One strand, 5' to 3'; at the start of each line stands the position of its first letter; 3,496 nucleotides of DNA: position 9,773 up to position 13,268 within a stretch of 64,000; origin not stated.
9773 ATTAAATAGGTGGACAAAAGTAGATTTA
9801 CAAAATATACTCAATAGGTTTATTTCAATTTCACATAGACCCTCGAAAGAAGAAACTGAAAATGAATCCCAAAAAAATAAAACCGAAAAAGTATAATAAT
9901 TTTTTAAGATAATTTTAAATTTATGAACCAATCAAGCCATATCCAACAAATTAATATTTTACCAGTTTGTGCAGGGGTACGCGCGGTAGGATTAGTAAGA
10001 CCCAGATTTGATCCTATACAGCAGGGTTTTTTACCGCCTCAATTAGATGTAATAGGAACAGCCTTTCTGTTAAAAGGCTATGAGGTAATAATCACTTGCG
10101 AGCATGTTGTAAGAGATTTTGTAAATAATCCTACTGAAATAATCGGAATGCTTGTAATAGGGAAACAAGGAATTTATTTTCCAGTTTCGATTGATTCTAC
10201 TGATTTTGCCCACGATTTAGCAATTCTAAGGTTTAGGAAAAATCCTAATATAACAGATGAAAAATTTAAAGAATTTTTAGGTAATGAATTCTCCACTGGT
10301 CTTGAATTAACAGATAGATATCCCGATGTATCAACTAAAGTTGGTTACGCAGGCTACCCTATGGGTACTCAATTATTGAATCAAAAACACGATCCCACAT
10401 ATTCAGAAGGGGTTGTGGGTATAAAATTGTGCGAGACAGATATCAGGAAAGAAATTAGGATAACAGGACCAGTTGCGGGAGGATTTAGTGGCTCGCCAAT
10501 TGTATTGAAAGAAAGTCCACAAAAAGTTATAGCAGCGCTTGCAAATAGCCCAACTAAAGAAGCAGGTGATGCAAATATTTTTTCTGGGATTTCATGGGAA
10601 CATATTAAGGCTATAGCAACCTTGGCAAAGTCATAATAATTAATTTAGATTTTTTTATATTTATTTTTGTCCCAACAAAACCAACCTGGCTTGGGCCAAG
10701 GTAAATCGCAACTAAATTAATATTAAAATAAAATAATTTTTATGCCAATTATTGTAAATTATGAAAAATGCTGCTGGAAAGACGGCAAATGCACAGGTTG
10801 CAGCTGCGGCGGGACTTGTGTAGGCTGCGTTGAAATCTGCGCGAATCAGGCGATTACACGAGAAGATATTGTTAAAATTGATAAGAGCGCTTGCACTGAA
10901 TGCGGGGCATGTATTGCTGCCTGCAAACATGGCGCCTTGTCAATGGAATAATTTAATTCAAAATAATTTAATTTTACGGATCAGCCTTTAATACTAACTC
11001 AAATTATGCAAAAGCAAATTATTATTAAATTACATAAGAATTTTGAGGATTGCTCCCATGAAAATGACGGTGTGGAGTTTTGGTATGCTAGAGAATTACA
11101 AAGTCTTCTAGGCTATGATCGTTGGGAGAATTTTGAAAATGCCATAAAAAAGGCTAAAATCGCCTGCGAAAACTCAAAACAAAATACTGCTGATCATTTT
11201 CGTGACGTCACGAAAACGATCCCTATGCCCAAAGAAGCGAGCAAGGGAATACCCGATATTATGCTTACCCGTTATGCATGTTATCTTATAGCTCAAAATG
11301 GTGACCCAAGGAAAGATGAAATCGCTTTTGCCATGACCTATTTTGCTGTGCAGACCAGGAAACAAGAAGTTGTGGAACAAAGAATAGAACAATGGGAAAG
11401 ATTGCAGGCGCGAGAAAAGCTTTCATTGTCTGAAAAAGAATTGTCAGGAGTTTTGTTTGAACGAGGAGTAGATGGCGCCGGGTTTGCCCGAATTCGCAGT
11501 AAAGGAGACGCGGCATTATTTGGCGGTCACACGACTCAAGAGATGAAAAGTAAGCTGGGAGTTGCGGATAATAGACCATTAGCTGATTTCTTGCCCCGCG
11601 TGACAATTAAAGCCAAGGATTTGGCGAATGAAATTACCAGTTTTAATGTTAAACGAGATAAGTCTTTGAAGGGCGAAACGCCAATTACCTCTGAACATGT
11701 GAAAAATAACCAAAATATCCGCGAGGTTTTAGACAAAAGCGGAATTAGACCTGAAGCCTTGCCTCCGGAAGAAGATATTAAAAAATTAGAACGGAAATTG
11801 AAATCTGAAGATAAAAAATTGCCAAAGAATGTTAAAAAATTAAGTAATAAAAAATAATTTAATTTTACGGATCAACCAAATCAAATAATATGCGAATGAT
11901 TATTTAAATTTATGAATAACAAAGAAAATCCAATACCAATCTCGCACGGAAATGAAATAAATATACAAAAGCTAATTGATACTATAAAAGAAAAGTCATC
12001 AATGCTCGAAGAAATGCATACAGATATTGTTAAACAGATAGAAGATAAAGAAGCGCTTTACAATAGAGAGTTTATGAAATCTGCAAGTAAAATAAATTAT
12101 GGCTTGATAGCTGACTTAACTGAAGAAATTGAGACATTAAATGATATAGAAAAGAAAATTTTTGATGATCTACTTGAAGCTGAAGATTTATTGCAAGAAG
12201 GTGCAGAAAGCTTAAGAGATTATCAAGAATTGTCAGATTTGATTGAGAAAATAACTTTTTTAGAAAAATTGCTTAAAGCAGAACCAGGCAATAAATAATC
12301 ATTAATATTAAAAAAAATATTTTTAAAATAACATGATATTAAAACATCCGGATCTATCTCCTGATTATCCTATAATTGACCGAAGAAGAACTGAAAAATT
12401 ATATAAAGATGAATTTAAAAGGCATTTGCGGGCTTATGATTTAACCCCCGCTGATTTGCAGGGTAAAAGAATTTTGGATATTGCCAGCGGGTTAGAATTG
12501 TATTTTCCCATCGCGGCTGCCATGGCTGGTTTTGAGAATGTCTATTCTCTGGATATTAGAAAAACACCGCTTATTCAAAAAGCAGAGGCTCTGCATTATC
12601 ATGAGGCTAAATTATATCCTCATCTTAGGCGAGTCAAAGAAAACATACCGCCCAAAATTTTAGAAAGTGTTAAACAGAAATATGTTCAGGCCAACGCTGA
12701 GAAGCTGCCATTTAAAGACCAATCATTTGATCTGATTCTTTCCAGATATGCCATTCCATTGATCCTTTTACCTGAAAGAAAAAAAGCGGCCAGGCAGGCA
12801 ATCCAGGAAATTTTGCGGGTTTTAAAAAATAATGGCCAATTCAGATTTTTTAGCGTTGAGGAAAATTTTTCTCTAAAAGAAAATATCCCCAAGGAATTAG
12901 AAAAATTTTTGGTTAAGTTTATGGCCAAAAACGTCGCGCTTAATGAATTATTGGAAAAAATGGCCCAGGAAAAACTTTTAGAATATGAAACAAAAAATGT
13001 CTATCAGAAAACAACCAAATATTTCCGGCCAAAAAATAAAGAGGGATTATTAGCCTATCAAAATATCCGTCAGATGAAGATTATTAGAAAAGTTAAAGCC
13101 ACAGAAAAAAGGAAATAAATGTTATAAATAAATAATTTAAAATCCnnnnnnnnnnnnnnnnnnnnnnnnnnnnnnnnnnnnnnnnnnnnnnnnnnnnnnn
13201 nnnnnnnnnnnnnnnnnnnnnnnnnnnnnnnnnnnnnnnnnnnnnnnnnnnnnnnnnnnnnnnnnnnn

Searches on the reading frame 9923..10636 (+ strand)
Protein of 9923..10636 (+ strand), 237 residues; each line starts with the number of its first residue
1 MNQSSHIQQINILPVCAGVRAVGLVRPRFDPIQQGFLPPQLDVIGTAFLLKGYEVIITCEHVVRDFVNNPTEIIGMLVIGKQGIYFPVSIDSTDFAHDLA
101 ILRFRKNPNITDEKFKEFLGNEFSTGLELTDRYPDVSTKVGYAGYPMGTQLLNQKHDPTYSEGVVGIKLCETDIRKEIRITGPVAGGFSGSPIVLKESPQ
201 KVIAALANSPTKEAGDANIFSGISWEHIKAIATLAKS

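Call 18: search_protein_families(library=pfam, proteins=[window:9923-10636:+], max_evalue=0.001)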
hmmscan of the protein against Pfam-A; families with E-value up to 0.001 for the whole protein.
window:9923-10636:+ (237 aa): 1 family
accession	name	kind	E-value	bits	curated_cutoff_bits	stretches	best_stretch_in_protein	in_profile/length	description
PF13365.12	Trypsin_2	-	2.2e-10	41.9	27.6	1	45-195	1-136/144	Trypsin-like peptidase domain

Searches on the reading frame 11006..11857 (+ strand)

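Call 18: search_protein_families(library=pfam, proteins=[window:11006-11857:+], max_evalue=0.001)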
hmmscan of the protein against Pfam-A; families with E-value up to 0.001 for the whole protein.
window:11006-11857:+ (283 aa): 1 family
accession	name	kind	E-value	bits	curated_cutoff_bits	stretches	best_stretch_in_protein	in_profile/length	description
PF02498.22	Bro-N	-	1.4e-10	42.1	25.6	1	20-109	7-88/96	BRO family, N-terminal domain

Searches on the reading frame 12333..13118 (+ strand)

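Call 18: search_protein_families(library=pfam, proteins=[window:12333-13118:+], max_evalue=0.001)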
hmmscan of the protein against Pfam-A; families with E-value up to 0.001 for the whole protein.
window:12333-13118:+ (261 aa): 5 families
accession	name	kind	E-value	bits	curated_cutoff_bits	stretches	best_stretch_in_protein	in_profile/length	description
PF08241.18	Methyltransf_11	-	5.5e-13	49.8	21.2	1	48-171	1-94/95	Methyltransferase domain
PF13847.12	Methyltransf_31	-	2.2e-08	34.4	27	1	118-190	59-127/145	Methyltransferase domain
PF13649.12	Methyltransf_25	-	4.2e-08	34.2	27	1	112-168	45-97/97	Methyltransferase domain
PF01209.24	Ubie_methyltran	-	1.1e-06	28.6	20.1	1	107-173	98-152/233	ubiE/COQ5 methyltransferase family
PF05148.21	Methyltransf_8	-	0.00082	19.7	27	0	91-202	83-186/219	Hypothetical methyltransferase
